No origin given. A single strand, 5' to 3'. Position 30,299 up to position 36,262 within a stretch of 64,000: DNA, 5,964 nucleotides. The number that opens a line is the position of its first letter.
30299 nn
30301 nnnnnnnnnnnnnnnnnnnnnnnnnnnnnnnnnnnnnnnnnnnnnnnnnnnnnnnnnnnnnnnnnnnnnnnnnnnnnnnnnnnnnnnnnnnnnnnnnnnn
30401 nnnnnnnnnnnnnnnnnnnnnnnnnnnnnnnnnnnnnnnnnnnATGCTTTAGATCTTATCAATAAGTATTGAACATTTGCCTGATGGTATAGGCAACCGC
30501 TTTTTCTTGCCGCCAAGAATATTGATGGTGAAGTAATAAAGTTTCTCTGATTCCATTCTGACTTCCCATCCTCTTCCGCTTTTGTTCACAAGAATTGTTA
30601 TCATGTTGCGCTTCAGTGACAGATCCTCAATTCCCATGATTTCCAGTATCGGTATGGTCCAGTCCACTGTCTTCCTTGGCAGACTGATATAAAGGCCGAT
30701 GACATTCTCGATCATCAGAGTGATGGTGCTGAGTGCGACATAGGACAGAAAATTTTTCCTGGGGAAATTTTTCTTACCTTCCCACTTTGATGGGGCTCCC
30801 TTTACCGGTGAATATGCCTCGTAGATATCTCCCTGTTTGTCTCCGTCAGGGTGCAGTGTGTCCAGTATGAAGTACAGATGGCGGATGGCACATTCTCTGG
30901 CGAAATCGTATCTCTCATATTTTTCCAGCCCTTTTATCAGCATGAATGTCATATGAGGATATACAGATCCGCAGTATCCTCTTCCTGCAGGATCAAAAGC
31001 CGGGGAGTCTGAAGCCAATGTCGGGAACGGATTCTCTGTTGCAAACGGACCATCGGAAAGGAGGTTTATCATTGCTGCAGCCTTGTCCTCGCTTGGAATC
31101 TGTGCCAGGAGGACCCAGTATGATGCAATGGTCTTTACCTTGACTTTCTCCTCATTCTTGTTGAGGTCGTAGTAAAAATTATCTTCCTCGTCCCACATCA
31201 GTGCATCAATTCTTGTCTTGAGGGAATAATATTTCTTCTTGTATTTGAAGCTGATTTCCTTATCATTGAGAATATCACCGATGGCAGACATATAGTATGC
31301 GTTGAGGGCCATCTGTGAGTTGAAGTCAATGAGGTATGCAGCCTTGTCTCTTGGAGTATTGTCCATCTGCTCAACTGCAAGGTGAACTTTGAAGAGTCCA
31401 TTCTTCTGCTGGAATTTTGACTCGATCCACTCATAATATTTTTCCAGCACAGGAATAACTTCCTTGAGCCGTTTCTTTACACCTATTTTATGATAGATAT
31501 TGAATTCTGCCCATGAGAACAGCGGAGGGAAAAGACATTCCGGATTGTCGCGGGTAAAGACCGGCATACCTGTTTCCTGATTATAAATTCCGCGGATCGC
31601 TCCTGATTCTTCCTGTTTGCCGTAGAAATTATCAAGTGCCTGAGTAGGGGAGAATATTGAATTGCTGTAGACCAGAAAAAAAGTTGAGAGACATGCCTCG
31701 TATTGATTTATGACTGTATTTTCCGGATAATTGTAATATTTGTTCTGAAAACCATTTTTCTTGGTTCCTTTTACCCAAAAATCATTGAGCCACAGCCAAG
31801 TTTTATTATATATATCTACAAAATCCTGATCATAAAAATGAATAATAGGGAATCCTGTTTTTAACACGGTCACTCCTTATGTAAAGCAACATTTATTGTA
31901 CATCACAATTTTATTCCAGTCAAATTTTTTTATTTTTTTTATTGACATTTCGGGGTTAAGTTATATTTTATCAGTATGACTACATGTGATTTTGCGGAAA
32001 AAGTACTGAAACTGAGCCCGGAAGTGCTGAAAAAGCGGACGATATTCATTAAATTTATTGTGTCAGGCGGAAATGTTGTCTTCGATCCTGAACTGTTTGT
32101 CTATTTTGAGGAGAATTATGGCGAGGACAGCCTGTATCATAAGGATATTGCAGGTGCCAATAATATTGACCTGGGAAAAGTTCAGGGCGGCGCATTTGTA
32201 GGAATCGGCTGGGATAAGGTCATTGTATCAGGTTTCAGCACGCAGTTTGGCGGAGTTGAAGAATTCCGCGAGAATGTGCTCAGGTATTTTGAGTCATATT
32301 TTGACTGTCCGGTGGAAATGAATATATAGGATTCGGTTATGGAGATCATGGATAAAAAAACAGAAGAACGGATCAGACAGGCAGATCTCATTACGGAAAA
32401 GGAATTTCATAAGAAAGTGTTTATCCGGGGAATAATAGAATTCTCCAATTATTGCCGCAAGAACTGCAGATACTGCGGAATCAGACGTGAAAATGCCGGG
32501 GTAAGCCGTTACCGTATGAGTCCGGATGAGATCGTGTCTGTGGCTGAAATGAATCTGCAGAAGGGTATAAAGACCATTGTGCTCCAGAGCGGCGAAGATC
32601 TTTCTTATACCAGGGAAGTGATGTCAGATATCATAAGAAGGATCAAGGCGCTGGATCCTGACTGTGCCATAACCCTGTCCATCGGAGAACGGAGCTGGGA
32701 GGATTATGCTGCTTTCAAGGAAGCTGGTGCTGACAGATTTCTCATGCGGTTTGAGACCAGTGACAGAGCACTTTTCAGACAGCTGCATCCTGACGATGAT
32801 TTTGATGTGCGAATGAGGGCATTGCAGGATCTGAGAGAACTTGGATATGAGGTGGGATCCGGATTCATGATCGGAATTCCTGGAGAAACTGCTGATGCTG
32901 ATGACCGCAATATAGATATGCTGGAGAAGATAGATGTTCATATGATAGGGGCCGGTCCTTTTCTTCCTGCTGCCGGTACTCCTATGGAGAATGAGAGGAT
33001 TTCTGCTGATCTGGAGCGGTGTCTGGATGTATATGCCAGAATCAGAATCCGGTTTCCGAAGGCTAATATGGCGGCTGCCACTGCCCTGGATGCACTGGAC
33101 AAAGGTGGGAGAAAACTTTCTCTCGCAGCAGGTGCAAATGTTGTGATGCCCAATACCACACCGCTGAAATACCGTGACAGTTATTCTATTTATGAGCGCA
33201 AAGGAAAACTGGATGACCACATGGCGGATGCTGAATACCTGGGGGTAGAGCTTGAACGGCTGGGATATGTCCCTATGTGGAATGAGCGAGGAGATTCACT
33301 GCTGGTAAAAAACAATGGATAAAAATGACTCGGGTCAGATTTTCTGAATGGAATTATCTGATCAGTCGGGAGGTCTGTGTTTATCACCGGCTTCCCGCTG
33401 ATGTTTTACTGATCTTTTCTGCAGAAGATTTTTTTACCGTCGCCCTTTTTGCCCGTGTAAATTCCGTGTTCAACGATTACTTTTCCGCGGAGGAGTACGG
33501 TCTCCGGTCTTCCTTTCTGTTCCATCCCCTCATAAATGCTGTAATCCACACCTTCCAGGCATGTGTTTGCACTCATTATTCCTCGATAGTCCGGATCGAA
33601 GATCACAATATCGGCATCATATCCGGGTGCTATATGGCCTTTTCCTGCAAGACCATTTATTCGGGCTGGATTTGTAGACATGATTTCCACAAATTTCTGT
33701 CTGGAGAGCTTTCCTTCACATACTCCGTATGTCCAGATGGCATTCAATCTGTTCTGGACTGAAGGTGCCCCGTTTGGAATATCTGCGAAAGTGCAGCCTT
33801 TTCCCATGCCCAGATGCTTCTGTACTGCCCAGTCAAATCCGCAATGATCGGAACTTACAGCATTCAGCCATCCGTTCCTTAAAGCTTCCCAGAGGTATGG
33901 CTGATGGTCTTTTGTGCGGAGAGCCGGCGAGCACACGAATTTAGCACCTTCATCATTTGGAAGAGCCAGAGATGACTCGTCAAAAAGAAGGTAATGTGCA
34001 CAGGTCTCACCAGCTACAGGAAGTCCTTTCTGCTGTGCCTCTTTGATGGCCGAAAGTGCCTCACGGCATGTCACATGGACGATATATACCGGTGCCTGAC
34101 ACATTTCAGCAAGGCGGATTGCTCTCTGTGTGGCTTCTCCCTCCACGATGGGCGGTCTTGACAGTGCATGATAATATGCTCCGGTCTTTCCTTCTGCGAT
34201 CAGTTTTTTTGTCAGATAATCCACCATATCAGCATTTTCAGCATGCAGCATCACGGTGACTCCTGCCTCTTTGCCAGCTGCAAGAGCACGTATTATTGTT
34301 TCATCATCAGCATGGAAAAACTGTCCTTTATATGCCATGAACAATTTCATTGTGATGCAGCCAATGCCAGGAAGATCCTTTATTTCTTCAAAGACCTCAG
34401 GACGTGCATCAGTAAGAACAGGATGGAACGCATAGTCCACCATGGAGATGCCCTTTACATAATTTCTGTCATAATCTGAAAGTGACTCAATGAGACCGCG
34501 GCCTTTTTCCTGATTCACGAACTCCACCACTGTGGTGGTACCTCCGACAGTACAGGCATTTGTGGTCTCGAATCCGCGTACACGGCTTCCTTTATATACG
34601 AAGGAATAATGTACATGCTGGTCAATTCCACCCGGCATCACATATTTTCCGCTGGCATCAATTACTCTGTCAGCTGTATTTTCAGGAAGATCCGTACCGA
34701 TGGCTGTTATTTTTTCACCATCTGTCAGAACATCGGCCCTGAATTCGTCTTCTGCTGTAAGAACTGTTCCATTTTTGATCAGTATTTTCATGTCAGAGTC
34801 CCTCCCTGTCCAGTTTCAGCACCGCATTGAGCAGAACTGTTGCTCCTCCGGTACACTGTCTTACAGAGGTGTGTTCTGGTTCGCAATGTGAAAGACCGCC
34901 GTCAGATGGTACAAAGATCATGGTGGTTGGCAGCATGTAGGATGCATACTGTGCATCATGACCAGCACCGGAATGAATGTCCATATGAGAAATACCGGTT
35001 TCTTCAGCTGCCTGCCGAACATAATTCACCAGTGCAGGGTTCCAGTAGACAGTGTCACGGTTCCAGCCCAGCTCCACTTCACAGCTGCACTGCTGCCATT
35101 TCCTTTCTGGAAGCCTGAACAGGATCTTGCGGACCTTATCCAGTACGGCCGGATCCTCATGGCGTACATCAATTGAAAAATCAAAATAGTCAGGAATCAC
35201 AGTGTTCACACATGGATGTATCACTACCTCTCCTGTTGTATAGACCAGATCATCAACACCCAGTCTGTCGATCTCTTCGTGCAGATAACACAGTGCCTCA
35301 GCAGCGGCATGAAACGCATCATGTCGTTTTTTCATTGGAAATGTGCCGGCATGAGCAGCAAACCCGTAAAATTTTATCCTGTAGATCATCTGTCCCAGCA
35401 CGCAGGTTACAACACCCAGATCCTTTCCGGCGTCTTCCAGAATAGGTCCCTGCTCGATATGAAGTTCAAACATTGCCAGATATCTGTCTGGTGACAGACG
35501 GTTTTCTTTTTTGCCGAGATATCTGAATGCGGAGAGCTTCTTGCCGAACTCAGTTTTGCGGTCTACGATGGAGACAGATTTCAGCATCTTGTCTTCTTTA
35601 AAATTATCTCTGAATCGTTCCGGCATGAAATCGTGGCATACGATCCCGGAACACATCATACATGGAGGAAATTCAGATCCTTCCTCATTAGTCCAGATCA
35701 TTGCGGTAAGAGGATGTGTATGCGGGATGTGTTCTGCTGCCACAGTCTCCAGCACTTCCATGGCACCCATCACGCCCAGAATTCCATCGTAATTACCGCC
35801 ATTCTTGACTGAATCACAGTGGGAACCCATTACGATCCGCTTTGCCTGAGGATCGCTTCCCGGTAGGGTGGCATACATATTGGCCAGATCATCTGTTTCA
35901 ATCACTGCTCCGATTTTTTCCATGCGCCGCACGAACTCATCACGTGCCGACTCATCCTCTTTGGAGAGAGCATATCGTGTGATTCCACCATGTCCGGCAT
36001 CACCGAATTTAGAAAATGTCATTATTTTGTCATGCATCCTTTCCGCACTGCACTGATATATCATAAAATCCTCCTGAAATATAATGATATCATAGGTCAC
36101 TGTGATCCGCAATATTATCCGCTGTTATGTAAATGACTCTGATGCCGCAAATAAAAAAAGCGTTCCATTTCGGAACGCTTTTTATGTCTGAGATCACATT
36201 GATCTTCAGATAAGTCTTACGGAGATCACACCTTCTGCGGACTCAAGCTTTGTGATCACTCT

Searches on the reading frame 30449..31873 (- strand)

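Call 87: search_protein_families(library=pfam, proteins=[window:30449-31873:-], max_evalue=0.00001)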
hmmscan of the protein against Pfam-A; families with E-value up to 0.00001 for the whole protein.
window:30449-31873:- (474 aa): 3 families
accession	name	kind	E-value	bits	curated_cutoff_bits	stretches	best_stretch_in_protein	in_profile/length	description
PF22422.2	MGH1-like_GH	-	1.8e-29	103.9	27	1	112-370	63-353/356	Mannosylglycerate hydrolase MGH1-like glycoside hydrolase domain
PF01204.24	Trehalase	-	2.2e-13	50.3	21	1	182-363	307-485/512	Trehalase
PF03200.22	Glyco_hydro_63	-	6.3e-08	32.3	22.4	1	143-249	210-321/492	Glycosyl hydrolase family 63 C-terminal domain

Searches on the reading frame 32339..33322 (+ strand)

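Call 87: search_protein_families(library=pfam, proteins=[window:32339-33322:+], max_evalue=0.00001)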
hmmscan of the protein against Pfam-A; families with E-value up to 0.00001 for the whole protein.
window:32339-33322:+ (327 aa): 1 family
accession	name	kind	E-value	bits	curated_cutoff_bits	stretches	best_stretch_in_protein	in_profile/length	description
PF04055.27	Radical_SAM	-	1.7e-24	87.3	29.5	1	33-186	1-157/166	Radical SAM superfamily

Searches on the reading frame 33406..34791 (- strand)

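Call 87: search_protein_families(library=pfam, proteins=[window:33406-34791:-], max_evalue=0.00001)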
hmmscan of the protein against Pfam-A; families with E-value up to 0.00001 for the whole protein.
window:33406-34791:- (461 aa): 2 families
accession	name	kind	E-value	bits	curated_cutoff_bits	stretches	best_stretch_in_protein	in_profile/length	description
PF01979.26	Amidohydro_1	-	2.2e-21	76.9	25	1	50-438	1-344/345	Amidohydrolase family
PF07969.17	Amidohydro_3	-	3e-18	67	29.7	1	359-422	404-468/472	Amidohydrolase family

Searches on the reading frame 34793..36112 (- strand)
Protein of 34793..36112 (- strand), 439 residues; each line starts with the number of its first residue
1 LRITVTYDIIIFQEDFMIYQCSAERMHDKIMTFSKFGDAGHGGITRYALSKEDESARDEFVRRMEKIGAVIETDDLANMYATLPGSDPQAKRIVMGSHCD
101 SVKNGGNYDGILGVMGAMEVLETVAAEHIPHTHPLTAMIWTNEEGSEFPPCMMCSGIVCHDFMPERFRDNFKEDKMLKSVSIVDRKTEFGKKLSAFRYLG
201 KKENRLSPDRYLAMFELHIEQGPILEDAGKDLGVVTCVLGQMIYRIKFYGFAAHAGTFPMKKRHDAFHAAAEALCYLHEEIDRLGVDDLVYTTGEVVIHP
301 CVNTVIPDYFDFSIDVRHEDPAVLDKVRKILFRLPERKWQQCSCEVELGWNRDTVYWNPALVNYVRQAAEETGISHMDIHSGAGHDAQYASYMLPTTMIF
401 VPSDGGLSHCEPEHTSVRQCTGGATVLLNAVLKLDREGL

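Call 87: search_protein_families(library=pfam, proteins=[window:34793-36112:-], max_evalue=0.00001)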
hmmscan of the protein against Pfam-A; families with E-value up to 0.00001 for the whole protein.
window:34793-36112:- (439 aa): 2 families
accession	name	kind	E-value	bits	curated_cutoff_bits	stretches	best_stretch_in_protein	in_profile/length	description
PF01546.33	Peptidase_M20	-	1.1e-21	78.2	24.6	1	97-432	4-205/206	Peptidase family M20/M25/M40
PF04389.22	Peptidase_M28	-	1.5e-06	28.5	21.3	1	78-145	1-68/193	Peptidase family M28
